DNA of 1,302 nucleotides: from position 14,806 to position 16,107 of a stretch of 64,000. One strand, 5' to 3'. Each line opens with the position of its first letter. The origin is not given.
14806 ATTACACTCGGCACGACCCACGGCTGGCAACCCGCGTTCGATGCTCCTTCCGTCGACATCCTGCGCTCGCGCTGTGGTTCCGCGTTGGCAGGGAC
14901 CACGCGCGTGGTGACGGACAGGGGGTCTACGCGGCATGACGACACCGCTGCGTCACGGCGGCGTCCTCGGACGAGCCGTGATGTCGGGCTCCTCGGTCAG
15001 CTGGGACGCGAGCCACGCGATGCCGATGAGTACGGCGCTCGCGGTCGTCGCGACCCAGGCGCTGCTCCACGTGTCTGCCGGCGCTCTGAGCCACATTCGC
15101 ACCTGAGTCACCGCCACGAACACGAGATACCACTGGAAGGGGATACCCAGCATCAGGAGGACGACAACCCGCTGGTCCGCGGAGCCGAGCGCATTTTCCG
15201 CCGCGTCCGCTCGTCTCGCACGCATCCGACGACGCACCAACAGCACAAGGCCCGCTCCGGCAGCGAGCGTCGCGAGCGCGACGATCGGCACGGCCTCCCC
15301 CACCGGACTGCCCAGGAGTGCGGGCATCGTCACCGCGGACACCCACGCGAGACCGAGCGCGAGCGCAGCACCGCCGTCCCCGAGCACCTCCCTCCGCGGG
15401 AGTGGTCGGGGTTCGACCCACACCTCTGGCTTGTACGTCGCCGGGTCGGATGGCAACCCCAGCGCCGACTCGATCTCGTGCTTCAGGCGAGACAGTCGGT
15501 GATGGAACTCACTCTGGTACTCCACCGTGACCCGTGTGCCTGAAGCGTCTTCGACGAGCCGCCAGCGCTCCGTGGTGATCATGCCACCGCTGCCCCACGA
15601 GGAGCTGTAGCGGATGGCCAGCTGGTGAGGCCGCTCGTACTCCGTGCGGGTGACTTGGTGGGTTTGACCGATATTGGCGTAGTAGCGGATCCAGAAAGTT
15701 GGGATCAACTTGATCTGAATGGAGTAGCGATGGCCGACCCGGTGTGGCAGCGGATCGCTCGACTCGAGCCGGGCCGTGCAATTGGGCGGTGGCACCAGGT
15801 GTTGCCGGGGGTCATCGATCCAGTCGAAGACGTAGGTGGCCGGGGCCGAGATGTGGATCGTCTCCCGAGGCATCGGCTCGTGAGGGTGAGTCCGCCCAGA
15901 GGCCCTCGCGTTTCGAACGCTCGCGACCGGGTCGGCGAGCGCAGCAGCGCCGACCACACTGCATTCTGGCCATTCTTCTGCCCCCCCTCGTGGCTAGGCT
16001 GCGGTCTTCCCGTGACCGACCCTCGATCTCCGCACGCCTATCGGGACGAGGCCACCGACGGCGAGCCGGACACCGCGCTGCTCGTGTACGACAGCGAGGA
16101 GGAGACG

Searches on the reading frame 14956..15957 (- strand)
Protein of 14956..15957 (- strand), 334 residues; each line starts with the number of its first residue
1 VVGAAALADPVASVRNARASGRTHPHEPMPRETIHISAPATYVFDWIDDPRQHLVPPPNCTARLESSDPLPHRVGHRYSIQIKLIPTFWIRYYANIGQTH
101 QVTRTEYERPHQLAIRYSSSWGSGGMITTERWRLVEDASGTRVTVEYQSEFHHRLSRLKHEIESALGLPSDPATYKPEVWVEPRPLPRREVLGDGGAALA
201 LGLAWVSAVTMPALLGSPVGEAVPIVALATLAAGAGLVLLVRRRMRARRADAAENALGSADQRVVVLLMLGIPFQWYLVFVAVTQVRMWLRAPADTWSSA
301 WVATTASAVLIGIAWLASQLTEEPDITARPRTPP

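Call 10: search_protein_families(library=pfam, proteins=[window:14956-15957:-], max_evalue=0.01)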
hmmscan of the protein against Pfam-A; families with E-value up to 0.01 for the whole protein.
window:14956-15957:- (334 aa): 1 family
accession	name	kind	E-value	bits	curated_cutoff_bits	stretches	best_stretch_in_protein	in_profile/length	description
PF10604.15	Polyketide_cyc2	-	6.6e-05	23.7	27.4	1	32-152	6-109/142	Polyketide cyclase / dehydrase and lipid transport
